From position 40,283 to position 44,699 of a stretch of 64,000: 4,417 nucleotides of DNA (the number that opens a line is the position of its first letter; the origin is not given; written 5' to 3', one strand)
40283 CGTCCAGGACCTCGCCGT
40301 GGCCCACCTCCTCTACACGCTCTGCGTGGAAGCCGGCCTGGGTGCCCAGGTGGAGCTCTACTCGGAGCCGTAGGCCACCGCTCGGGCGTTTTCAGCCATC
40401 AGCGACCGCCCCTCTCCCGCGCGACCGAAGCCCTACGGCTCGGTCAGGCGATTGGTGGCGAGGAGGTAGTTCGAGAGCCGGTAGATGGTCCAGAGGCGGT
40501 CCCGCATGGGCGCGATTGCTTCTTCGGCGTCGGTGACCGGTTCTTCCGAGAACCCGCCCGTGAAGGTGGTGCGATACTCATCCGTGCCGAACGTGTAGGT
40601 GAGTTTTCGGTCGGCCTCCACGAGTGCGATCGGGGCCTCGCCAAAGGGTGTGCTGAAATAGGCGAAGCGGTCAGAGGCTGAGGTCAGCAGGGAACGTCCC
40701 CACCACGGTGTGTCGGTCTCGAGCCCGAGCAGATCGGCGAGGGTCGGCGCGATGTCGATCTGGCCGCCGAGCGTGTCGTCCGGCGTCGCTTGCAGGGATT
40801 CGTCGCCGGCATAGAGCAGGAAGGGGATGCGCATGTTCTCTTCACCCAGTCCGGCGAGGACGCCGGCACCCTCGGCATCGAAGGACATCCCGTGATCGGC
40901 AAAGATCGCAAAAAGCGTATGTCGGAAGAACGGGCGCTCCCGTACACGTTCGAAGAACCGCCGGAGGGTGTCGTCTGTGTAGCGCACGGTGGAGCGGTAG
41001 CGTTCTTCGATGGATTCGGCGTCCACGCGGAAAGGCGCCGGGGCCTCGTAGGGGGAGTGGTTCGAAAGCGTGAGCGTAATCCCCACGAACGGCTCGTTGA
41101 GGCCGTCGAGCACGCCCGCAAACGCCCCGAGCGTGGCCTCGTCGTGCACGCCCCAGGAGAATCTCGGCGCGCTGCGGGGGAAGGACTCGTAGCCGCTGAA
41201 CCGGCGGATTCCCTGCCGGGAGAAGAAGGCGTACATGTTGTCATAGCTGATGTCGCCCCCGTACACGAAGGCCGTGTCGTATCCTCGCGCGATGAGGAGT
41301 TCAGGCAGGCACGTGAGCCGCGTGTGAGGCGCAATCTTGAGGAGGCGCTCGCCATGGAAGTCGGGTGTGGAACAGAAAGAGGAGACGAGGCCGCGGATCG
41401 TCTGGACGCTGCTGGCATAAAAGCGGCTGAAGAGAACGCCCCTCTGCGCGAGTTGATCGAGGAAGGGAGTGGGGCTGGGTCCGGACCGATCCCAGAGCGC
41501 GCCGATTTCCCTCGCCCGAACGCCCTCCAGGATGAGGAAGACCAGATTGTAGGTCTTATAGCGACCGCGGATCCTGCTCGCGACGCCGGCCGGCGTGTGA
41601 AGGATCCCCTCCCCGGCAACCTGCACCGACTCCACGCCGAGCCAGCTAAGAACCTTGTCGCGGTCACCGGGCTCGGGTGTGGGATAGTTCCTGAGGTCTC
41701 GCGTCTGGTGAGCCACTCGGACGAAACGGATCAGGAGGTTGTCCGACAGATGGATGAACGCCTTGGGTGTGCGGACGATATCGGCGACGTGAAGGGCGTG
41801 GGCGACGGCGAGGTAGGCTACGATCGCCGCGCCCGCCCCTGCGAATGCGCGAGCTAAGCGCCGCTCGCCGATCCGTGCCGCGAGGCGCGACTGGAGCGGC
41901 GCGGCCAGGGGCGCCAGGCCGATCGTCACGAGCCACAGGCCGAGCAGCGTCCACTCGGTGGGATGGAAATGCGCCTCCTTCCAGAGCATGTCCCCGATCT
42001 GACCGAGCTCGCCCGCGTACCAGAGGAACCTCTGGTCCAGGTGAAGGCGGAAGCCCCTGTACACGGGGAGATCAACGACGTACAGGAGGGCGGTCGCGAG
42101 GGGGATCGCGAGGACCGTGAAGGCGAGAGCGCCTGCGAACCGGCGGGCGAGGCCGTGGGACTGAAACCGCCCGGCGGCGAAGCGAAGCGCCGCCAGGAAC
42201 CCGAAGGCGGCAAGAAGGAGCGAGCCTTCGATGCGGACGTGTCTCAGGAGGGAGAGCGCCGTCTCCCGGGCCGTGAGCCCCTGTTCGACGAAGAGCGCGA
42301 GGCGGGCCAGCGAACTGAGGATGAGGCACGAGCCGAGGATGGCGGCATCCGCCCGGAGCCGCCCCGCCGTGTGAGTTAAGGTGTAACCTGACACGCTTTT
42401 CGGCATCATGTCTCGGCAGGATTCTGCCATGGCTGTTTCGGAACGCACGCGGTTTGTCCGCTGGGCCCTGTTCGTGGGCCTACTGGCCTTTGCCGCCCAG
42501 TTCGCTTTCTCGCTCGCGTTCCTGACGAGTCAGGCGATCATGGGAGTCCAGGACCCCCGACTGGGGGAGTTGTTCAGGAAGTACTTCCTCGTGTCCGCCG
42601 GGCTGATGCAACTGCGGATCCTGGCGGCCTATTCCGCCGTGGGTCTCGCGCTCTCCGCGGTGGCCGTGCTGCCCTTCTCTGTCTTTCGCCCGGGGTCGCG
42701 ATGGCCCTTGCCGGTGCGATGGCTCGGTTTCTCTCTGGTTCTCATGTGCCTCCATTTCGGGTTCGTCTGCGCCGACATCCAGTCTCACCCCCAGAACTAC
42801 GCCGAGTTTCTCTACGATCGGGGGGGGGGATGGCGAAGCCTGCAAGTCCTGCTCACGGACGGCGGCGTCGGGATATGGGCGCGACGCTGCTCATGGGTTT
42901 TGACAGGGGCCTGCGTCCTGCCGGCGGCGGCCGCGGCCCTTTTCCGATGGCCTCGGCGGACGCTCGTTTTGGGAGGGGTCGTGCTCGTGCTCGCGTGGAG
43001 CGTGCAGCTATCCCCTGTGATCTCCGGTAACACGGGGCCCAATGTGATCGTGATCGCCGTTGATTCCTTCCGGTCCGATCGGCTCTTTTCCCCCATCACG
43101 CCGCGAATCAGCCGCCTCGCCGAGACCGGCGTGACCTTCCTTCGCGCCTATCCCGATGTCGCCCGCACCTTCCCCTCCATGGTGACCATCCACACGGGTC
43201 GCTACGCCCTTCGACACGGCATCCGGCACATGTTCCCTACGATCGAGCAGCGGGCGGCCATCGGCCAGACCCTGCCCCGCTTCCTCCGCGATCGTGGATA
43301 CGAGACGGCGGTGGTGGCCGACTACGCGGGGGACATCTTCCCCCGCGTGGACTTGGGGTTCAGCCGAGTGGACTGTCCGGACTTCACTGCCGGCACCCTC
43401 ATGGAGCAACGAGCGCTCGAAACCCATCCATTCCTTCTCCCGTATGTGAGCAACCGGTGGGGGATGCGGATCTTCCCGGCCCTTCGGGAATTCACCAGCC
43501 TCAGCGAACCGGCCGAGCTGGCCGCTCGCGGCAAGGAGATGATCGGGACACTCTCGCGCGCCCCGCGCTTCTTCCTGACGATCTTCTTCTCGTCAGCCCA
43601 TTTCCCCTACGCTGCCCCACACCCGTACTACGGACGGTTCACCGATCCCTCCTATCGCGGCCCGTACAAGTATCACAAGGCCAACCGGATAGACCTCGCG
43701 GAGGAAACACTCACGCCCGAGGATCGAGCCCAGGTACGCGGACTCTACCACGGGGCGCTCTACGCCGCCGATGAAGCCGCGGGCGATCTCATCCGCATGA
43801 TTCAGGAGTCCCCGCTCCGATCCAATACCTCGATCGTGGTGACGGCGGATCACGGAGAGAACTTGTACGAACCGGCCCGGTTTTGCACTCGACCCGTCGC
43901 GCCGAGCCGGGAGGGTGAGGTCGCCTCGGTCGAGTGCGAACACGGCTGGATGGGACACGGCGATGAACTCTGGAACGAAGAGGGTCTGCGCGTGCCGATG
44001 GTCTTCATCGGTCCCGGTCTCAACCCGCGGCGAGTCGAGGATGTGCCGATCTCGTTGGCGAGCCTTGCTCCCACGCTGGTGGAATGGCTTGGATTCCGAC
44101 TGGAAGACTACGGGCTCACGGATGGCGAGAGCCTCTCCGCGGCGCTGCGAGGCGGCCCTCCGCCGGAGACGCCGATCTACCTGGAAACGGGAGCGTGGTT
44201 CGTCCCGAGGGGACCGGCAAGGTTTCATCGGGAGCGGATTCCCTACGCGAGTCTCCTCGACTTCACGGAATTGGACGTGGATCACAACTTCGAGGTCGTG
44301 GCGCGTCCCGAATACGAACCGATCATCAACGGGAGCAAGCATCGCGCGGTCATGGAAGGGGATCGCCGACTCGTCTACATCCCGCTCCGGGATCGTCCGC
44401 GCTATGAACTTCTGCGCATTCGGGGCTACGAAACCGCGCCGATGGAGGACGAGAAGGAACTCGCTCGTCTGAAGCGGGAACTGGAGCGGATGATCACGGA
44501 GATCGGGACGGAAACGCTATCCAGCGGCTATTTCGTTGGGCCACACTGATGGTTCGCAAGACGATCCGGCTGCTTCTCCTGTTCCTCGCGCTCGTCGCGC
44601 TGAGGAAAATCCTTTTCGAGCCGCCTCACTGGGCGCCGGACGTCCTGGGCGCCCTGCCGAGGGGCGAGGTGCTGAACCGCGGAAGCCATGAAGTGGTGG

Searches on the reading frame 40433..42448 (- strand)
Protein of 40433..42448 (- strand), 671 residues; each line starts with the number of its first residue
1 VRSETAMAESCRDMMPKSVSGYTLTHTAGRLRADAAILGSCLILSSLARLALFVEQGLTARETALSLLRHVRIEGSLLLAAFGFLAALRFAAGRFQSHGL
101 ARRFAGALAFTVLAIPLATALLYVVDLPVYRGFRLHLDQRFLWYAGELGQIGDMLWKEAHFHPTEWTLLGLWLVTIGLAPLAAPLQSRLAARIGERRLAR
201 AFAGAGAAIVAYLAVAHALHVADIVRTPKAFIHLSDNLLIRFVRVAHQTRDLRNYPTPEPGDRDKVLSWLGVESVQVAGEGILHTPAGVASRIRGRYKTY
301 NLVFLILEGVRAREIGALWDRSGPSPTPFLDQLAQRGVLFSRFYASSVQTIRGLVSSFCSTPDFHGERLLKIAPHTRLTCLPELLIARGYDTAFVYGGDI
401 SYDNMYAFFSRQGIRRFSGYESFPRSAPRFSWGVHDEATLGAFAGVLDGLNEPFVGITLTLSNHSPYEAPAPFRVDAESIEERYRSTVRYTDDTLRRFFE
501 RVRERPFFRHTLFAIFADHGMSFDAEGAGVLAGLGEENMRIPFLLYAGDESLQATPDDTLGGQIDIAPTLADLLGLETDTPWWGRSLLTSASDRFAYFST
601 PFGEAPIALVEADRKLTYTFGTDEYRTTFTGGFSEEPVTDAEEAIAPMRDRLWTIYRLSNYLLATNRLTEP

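Call 67: search_protein_families(library=pfam, proteins=[window:40433-42448:-], max_evalue=0.00001)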
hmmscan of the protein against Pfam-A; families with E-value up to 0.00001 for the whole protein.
window:40433-42448:- (671 aa): 1 family
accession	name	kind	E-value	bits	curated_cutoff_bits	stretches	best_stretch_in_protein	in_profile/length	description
PF00884.28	Sulfatase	-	2.1e-36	126.2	25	1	301-575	2-300/301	Sulfatase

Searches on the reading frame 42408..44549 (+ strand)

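Call 67: search_protein_families(library=pfam, proteins=[window:42408-44549:+], max_evalue=0.00001)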
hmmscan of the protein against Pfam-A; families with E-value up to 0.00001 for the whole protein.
window:42408-44549:+ (713 aa): 2 families
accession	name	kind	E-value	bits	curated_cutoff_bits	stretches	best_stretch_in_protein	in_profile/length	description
PF00884.28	Sulfatase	-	2.5e-35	122.7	25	1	211-562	1-300/301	Sulfatase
PF01663.27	Phosphodiest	-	4.1e-14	53.4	23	1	213-274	1-64/342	Type I phosphodiesterase / nucleotide pyrophosphatase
